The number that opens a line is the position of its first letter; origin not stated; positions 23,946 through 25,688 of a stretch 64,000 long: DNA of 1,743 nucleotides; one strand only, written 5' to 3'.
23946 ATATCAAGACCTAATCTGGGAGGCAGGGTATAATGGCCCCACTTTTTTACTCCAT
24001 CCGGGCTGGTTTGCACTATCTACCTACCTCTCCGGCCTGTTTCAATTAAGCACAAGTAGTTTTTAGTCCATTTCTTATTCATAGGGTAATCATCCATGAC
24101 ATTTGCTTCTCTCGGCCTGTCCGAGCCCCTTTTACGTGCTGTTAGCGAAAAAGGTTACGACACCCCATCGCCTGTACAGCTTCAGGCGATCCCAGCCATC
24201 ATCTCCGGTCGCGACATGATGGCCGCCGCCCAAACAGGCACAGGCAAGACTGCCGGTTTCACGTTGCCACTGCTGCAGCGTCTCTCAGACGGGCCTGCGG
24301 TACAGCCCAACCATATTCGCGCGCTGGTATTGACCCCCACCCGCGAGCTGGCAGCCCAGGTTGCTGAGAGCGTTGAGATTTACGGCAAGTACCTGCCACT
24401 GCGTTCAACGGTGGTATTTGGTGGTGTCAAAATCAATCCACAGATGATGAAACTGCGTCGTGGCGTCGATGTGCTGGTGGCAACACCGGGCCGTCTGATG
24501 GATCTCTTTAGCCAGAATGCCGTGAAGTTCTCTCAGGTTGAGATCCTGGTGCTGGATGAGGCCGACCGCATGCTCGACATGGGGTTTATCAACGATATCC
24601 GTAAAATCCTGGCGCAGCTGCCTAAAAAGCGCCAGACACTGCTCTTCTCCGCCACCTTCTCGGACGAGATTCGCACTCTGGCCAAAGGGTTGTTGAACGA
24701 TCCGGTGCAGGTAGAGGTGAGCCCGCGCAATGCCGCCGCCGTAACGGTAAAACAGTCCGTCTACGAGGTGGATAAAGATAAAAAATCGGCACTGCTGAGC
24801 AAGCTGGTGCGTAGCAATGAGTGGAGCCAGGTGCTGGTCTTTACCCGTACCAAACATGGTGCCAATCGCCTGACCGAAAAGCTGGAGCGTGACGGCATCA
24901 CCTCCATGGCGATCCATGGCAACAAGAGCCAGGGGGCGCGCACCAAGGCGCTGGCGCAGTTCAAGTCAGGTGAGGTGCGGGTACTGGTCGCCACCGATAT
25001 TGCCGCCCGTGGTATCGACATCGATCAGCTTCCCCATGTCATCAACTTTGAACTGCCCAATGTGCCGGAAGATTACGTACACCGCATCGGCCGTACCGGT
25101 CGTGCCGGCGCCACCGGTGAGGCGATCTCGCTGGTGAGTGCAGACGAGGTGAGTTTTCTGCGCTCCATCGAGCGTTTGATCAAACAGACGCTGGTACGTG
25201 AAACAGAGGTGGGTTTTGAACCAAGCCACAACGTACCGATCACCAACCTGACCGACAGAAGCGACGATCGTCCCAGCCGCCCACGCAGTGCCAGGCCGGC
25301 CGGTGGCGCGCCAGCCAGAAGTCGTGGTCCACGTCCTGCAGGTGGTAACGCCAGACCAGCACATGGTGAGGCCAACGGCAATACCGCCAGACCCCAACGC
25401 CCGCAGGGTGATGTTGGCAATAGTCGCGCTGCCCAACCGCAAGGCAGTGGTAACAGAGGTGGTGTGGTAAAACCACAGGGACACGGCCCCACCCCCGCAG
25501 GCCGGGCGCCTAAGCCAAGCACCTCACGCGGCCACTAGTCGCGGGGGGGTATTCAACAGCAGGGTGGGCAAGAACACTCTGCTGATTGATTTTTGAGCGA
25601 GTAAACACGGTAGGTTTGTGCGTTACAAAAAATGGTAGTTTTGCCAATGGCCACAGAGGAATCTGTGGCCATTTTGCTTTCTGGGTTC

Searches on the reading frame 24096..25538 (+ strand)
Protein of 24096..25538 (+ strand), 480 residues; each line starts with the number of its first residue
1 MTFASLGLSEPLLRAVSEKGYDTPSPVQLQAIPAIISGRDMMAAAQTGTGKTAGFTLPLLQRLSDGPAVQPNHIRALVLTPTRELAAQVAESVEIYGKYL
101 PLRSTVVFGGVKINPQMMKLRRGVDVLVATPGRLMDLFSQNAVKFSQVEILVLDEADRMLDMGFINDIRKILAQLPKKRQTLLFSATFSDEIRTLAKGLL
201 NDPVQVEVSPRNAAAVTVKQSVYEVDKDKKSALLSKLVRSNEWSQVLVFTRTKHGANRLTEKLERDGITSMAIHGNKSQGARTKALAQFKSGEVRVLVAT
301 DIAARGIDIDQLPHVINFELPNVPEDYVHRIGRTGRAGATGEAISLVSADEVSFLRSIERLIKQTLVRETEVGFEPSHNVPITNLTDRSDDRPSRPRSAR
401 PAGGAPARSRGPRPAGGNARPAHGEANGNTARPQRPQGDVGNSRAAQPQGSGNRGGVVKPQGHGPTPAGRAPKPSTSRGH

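Call 9: search_protein_families(library=ncbifam, proteins=[window:24096-25538:+], max_evalue=1e-10)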
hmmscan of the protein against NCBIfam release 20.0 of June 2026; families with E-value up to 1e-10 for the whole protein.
window:24096-25538:+ (480 aa): 18 families
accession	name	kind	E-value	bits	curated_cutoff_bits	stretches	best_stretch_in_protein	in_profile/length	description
NF007882.0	PRK10590.1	equivalog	6.2e-195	648.5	743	1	1-434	1-434/456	ATP-dependent RNA helicase RhlE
NF053711.1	RNA_heli_RhlE1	exception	2.7e-190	632.8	750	1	1-406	1-407/434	RNA helicase RhlE1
NF053710.1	RNA_heli_RhlE2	exception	1.7e-184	614.8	925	1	1-435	1-441/635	RNA helicase RhlE2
NF053631.1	RNA_helic_CshA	equivalog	5.7e-124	414.3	646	1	3-370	1-364/434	degradosome RNA helicase CshA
NF008394.0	PRK11192.1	equivalog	1.4e-120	403.1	507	1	1-390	3-394/441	ATP-dependent RNA helicase SrmB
NF053636.1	DDHlcsCsdAPsy1082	equivalog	5.2e-117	391.5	890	1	1-464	3-460/512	DEAD/DEAH box helicase CsdA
NF008744.0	PRK11776.1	equivalog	1.4e-114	383.2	524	1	2-372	5-371/460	ATP-dependent RNA helicase DbpA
NF002340.1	PRK01297.1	equivalog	7.9e-107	357.3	564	1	3-364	3-370/372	ATP-dependent RNA helicase RhlB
NF008642.0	PRK11634.1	equivalog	1.4e-99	334.2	989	1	1-366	6-368/628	DEAD/DEAH family ATP-dependent RNA helicase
NF003419.0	PRK04837.1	equivalog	2.3e-96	323.1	588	1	2-366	10-379/424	ATP-dependent RNA helicase RhlB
NF003390.0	PRK04537.1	equivalog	4.1e-88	296.9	732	1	1-369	9-383/572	ATP-dependent RNA helicase RhlB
TIGR01389.1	recQ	equivalog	1.7e-22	79.6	640.2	1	20-357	10-338/591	DNA helicase RecQ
NF010337.0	PRK13766.1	equivalog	4.6e-22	77.9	610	1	228-350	351-483/781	Hef nuclease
TIGR04121.1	DEXH_lig_assoc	equivalog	2.7e-20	71.7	850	1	18-354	9-363/804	ligase-associated DNA damage response DEXH box helicase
TIGR00614.1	recQ_fam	subfamily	1.8e-18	66.6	219.8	1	20-366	8-349/470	RecQ family ATP-dependent DNA helicase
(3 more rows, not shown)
